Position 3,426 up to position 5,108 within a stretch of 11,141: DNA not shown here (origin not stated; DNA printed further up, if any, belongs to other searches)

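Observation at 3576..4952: Aer-type PAS fused to a degenerate, membrane-less MCP signalling domain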

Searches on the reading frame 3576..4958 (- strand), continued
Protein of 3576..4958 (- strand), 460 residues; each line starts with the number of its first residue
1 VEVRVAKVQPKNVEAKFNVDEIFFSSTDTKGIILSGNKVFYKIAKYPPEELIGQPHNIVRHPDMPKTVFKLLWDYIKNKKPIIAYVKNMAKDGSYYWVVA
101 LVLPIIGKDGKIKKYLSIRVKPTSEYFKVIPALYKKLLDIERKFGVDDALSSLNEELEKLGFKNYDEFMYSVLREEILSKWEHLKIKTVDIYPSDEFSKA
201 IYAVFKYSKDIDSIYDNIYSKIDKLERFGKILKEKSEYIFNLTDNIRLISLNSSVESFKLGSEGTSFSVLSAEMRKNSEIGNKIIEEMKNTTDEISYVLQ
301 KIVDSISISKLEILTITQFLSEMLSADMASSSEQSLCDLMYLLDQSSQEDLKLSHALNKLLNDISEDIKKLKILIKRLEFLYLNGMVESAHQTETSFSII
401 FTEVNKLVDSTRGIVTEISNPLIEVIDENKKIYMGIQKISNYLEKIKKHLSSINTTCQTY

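Call 6: search_solved_structures(query=window:3576-4958:-, max_evalue=1, show_alignments=3)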
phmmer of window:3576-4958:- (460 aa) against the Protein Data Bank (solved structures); distinct sequences matched with E-value up to 1: 103 (the best 60 are shown).
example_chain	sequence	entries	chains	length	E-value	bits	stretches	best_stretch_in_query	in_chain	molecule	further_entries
31cj_A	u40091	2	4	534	3.7e-28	102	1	20-137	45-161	Aerotaxis receptor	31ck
8dik_A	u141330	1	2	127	1.4e-27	100.1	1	20-137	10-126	Aerotaxis receptor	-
3ewk_A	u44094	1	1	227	9.4e-12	48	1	25-125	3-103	Sensor protein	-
2gj3_A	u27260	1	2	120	1.8e-10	43.7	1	22-124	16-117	Nitrogen fixation regulatory protein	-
9qq6_A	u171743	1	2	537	4.8e-10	42.3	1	22-136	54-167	histidine kinase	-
8qi8_A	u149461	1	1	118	1.3e-06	31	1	36-125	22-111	Phototropin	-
2z6d_A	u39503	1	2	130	1.8e-06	30.6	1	32-125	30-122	Phototropin-2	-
8qi9_A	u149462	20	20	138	2e-06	30.4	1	36-125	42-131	Phototropin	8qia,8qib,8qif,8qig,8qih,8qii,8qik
1n9l_A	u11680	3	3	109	2.8e-06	29.9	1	36-124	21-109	putative blue light receptor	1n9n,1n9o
8iyn_A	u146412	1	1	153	7.2e-06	28.6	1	26-123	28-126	Phototropin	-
8i11_A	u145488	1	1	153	8.8e-06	28.3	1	28-123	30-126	Phototropin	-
8j68_A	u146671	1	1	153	8.8e-06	28.3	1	28-123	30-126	Phototropin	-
8il9_A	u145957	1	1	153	1.2e-05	27.8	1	28-123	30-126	Phototropin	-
3lyx_A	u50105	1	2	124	1.3e-05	27.7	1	25-116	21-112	Sensory box/GGDEF domain protein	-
8c05_A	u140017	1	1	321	2.2e-05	26.9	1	36-121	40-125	Sensor domain-containing diguanylate cyclase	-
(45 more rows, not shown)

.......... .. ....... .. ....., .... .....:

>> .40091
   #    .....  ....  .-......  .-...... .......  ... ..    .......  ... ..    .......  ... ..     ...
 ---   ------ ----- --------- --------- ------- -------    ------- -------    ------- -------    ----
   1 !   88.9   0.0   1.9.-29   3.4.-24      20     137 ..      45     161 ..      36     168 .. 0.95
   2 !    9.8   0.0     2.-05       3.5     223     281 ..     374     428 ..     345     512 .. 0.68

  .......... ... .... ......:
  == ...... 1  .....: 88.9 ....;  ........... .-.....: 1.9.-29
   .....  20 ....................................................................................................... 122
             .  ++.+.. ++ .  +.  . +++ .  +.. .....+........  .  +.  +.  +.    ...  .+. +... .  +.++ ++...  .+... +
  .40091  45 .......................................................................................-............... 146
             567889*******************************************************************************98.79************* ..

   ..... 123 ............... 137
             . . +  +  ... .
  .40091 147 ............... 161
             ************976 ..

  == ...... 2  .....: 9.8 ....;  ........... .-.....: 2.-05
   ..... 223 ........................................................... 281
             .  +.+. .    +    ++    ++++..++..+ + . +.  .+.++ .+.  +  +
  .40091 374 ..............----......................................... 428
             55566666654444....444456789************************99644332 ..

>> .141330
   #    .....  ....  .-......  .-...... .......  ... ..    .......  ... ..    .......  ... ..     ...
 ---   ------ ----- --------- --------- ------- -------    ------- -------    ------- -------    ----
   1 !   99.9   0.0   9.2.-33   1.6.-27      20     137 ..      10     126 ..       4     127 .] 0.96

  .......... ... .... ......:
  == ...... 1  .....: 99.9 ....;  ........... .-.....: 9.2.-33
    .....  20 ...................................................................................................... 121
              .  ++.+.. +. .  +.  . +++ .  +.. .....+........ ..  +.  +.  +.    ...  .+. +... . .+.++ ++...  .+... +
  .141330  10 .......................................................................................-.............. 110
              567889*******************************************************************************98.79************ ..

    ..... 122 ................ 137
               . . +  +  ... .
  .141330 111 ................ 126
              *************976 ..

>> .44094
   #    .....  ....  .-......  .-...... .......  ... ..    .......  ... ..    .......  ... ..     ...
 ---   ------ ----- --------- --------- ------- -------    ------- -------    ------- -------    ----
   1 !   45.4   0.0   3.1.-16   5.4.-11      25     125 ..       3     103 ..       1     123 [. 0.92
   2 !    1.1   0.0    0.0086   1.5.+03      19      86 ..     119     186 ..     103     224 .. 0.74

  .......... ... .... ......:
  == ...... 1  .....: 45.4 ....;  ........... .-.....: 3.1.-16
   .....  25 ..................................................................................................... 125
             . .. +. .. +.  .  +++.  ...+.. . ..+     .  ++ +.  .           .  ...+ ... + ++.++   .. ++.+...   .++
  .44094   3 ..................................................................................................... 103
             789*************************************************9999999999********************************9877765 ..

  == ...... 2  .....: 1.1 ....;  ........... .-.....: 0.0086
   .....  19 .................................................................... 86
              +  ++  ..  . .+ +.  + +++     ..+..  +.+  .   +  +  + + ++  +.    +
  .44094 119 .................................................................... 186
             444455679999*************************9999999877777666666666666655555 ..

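Call 15: find_encoding_contigs(protein=P0002, flank=10000, max_places=3)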
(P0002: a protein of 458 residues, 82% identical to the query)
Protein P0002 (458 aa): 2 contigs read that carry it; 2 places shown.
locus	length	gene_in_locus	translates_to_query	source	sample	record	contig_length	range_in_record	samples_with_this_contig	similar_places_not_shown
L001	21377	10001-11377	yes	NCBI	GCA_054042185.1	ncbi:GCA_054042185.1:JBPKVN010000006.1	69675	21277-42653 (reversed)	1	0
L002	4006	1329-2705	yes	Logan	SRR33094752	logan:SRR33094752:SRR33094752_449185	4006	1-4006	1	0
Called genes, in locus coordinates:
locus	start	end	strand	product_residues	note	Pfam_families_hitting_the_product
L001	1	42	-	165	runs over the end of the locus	PF03625:DUF302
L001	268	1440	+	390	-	PF00953:Glycos_transf_4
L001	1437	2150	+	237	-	PF02563:Poly_export, PF10531:SLBB (weak), PF22461:SLBB_2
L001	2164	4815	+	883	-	PF13807:GNVR, PF01656:CbiA (weak)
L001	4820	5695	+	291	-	PF00535:Glycos_transf_2, PF10111:Glyco_tranf_2_2, PF13641:Glyco_tranf_2_3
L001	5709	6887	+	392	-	PF00155:Aminotran_1_2, PF01041:DegT_DnrJ_EryC1, PF00266:Aminotran_5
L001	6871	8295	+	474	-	PF01943:Polysacc_synt, PF13440:Polysacc_synt_3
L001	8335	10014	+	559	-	PF00176:SNF2-rel_dom, PF00270:DEAD, PF04851:ResIII, PF00271:Helicase_C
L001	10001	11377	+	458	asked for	PF00989:PAS (weak), PF13426:PAS_9 (weak), PF08447:PAS_3, PF00015:MCPsignal (faint)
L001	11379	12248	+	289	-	PF01145:Band_7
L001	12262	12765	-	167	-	PF00578:AhpC-TSA, PF08534:Redoxin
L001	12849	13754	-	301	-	PF04055:Radical_SAM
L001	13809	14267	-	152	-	PF01668:SmpB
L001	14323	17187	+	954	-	PF01433:Peptidase_M1, PF04187:Cofac_haem_bdg, PF00595:PDZ, PF13180:PDZ_2, PF17820:PDZ_6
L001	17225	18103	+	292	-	PF02219:MTHFR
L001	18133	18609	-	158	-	PF13442:Cytochrome_CBB3 (weak)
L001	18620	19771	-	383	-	PF00149:Metallophos, PF12850:Metallophos_2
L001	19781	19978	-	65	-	PF11127:YgaP-like_TM (weak)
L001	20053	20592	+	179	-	PF01936:NYN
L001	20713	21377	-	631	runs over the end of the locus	PF13292:DXP_synthase_N, PF00456:Transketolase_N (faint), PF02779:Transket_pyr, PF02780:Transketolase_C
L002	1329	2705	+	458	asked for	PF00989:PAS (weak), PF13426:PAS_9 (weak), PF08447:PAS_3, PF00015:MCPsignal (faint)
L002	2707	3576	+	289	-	PF01145:Band_7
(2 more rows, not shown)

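Call 16: find_encoding_contigs(protein=P0018, flank=10000, max_places=2)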
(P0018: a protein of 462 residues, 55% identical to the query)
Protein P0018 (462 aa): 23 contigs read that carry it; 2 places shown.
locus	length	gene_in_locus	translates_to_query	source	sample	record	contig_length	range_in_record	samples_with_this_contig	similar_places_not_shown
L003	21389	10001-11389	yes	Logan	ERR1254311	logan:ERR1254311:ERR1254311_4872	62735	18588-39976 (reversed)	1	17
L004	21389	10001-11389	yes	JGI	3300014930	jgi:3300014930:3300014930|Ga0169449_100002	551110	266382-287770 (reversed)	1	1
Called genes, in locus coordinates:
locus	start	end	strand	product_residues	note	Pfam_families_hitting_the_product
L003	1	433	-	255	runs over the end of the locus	PF01739:CheR, PF08242:Methyltransf_12 (faint), PF13649:Methyltransf_25 (faint)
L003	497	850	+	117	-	-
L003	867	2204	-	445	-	PF02040:ArsB, PF03600:CitMHS, PF06450:NhaB (weak)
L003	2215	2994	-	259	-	-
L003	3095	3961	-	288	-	PF01435:Peptidase_M48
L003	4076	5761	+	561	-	PF00989:PAS, PF13188:PAS_8 (faint), PF08447:PAS_3 (weak), PF00989:PAS, PF08448:PAS_4, PF08447:PAS_3 (weak), PF13426:PAS_9, PF00990:GGDEF, +1 more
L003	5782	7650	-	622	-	PF00012:HSP70, PF06723:MreB_Mbl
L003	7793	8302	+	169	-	-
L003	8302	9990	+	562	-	PF00176:SNF2-rel_dom, PF00270:DEAD (weak), PF04851:ResIII, PF00271:Helicase_C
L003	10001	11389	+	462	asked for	PF00989:PAS, PF13426:PAS_9, PF08447:PAS_3, PF00015:MCPsignal (faint)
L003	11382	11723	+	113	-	PF03091:CutA1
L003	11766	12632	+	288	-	PF01145:Band_7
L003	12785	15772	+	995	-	PF02861:Clp_N, PF00004:AAA, PF23569:NBD_SMAX1, PF17871:AAA_lid_9, PF00004:AAA, PF07724:AAA_2, PF07728:AAA_5, PF10431:ClpB_D2-small, +6 more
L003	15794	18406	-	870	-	PF01624:MutS_I, PF05188:MutS_II, PF05192:MutS_III, PF05190:MutS_IV, PF00488:MutS_V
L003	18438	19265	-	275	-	PF01551:Peptidase_M23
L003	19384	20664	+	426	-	PF00919:UPF0004, PF04055:Radical_SAM, PF01938:TRAM, PF18693:TRAM_2 (weak)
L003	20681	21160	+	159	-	PF02577:BFN_dom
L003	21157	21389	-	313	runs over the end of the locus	PF00108:Thiolase_N, PF07451:SpoVAD (faint), PF08545:ACP_syn_III, PF08541:ACP_syn_III_C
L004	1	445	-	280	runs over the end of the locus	PF01739:CheR, PF13649:Methyltransf_25 (faint), PF01739:CheR, PF08242:Methyltransf_12 (faint)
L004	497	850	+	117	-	-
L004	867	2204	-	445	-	PF02040:ArsB, PF03600:CitMHS, PF06450:NhaB (weak)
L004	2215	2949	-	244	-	-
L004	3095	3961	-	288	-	PF01435:Peptidase_M48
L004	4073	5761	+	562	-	PF00989:PAS, PF13188:PAS_8 (faint), PF08447:PAS_3 (weak), PF00989:PAS, PF08447:PAS_3 (weak), PF08448:PAS_4, PF13426:PAS_9, PF00990:GGDEF, +1 more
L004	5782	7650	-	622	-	PF00012:HSP70, PF06723:MreB_Mbl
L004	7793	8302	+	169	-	-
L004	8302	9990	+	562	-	PF00176:SNF2-rel_dom, PF00270:DEAD (weak), PF04851:ResIII, PF00271:Helicase_C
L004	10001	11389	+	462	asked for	PF00989:PAS, PF13426:PAS_9, PF08447:PAS_3, PF00015:MCPsignal (faint)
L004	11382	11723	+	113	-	PF03091:CutA1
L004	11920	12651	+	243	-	PF01145:Band_7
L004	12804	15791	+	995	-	PF02861:Clp_N, PF00004:AAA, PF23569:NBD_SMAX1, PF17871:AAA_lid_9, PF00004:AAA, PF07724:AAA_2, PF07728:AAA_5, PF10431:ClpB_D2-small, +6 more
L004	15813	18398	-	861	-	PF01624:MutS_I, PF05188:MutS_II, PF05192:MutS_III, PF05190:MutS_IV, PF00488:MutS_V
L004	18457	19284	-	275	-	PF01551:Peptidase_M23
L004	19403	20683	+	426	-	PF00919:UPF0004, PF04055:Radical_SAM, PF01938:TRAM, PF18693:TRAM_2 (weak)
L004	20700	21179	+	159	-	PF02577:BFN_dom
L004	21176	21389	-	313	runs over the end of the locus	PF00108:Thiolase_N, PF07451:SpoVAD (faint), PF08545:ACP_syn_III, PF08541:ACP_syn_III_C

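Call 17: find_encoding_contigs(protein=P0037, flank=8000, max_places=1)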
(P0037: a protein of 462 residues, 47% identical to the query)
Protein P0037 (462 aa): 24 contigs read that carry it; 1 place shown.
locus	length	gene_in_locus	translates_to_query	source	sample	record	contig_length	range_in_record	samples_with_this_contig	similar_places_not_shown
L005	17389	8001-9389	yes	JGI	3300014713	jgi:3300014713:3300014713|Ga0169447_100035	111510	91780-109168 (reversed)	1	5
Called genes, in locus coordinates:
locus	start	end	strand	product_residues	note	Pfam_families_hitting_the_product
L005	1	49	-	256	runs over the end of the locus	PF02463:SMC_N (faint), PF00005:ABC_tran, PF13304:AAA_21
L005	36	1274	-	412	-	PF13183:Fer4_8, PF12838:Fer4_7 (weak), PF13484:Fer4_16 (weak), PF13534:Fer4_17, PF02754:CCG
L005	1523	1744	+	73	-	-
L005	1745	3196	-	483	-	PF00158:Sigma54_activat, PF14532:Sigma54_activ_2, PF07728:AAA_5 (weak), PF25601:AAA_lid_14, PF02954:HTH_8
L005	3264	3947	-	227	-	PF04286:DUF445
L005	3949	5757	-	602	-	PF00009:GTP_EFTU, PF01926:MMR_HSR1 (weak), PF22042:EF-G_D2, PF03144:GTP_EFTU_D2, PF00679:EFG_C, PF21018:BipA_C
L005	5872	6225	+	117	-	-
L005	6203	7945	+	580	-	PF01541:GIY-YIG, PF27096:UvrC_M, PF22920:UvrC_RNaseH (weak), PF08459:UvrC_RNaseH_dom, PF14520:HHH_5, PF12826:HHH_2 (faint)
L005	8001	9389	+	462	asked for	PF00989:PAS, PF13426:PAS_9, PF08447:PAS_3, PF00015:MCPsignal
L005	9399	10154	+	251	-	PF00702:Hydrolase, PF13344:Hydrolase_6, PF13419:HAD_2 (faint), PF13242:Hydrolase_like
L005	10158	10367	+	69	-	-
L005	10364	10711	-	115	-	-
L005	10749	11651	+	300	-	PF01048:PNP_UDP_1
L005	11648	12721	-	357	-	PF00990:GGDEF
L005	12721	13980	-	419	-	PF01136:Peptidase_U32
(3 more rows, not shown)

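Call 18: find_encoding_contigs(protein=P0101, flank=8000, max_places=1)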
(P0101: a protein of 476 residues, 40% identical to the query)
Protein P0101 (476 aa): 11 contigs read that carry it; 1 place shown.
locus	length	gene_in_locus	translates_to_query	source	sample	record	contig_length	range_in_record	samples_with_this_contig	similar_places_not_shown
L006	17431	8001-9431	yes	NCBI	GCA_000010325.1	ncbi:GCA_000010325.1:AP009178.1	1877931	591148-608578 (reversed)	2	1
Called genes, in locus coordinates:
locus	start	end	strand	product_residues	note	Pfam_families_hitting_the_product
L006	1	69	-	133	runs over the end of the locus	PF28396:SepQ_C (weak), PF01052:FliMN_C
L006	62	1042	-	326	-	PF02154:FliM, PF01052:FliMN_C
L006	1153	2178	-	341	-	PF03448:MgtE_N (faint), PF14842:FliG_N, PF14841:FliG_M, PF01706:FliG_C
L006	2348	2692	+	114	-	-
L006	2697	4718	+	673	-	PF01627:Hpt, PF02895:H-kinase_dim, PF02518:HATPase_c, PF01584:CheW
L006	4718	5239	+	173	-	PF01584:CheW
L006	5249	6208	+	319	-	PF01584:CheW, PF00072:Response_reg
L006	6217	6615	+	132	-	PF00072:Response_reg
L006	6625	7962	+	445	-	PF00015:MCPsignal, PF13682:CZB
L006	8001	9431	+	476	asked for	PF00989:PAS, PF13426:PAS_9 (weak), PF08447:PAS_3, PF00015:MCPsignal (weak)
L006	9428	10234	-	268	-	PF01656:CbiA (weak)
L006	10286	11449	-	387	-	PF01883:FeS_assembly_P, PF02374:ArsA_ATPase (faint), PF10609:ParA, PF13614:AAA_31, PF00142:Fer4_NifH (faint), PF01656:CbiA, PF09140:MipZ (weak)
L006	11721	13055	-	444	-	PF01964:ThiC_Rad_SAM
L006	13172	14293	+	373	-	PF01128:IspD, PF12804:NTP_transf_3, PF02542:YgbB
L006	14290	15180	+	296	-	PF00072:Response_reg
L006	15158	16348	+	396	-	PF14306:PUA_2, PF01747:ATP-sulfurylase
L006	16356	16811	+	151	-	PF04608:PgpA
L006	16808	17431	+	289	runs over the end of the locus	PF00092:VWA, PF06707:DUF1194 (faint), PF13519:VWA_2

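Call 19: find_encoding_contigs(protein=P0078, flank=8000, max_places=1)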
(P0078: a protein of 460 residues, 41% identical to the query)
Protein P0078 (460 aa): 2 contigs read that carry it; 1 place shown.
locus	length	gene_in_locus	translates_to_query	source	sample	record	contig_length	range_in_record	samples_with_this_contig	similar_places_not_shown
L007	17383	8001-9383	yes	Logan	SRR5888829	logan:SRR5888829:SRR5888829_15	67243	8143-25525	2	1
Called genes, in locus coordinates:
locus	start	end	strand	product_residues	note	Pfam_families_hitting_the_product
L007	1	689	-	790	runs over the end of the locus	PF14522:Cytochrome_C7 (faint), PF13435:Cytochrome_C554 (faint), PF22113:Mtrc-MtrF_II-IV_dom (faint), PF00034:Cytochrom_C (faint)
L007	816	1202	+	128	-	PF11141:DUF2914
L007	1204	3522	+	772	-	PF20437:LonC_helical (weak), PF13654:AAA_32, PF20436:LonB_AAA-LID, PF05362:Lon_C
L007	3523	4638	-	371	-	PF00478:IMPDH (faint), PF03060:NMO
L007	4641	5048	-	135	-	-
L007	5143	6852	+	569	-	PF01368:DHH, PF02272:DHHA1, PF17768:RecJ_OB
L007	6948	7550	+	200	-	PF00578:AhpC-TSA, PF08534:Redoxin, PF10417:1-cysPrx_C (weak)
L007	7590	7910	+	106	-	-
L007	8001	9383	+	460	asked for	PF00989:PAS (weak), PF13426:PAS_9, PF08447:PAS_3, PF00015:MCPsignal (weak)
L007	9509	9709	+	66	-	PF01165:Ribosomal_S21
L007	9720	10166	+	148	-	PF09424:YqeY, PF02637:GatB_Yqey (weak)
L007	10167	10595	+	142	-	PF02674:Colicin_V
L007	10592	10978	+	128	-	-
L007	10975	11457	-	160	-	PF02635:DsrE (faint), PF13686:DrsE_2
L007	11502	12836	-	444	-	PF02163:Peptidase_M50, PF21558:Pept_S41_N_bact (faint), PF00595:PDZ (weak), PF13180:PDZ_2, PF17820:PDZ_6, PF00595:PDZ, PF13180:PDZ_2, PF17820:PDZ_6, +1 more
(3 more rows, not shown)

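Call 24: predict_structure(alignment_id=A1)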
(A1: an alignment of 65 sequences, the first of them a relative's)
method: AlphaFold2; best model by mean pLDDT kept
length: 458 residues; sequences in the alignment: 65
mean_pLDDT: 89.0   pTM: 0.87
mean pLDDT of the five models: 89.0, 88.6, 88.4, 86.7, 86.5
residues with pLDDT >= 90: 275; 70-90: 165; 50-70: 15; < 50: 3
segments of 3 or more residues with pLDDT < 50: 1-3
pLDDT, mean of each block of 10 residues (from residue 1): 70 93 95 94 94 92 95 96 96 97 93 96 95 97 97 96 95 90 79 87 95 92 86 79 77 77 79 85 87 92 95 93 73 92 96 95 92 86 78 71 84 89 94 96 91 67
secondary structure, 60 per line:
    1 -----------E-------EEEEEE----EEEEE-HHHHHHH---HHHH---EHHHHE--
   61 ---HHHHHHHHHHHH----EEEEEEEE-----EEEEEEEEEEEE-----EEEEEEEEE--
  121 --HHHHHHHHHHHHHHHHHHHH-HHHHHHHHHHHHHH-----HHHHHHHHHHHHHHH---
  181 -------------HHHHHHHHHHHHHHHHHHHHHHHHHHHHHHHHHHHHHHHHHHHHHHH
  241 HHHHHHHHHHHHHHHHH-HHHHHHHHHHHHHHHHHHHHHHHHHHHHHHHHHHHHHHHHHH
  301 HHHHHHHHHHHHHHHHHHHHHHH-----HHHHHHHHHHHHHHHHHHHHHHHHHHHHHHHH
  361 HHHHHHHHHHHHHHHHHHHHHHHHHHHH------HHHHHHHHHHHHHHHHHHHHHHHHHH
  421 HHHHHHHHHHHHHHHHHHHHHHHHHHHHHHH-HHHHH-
elements in order: E20-25 E30-34 H36-42 H46-49 H54-57 H64-75 E80-87 E93-104 E110-118 H123-142 H144-157 H163-177 H194-257 H259-323 H329-388 H395-451 H453-457
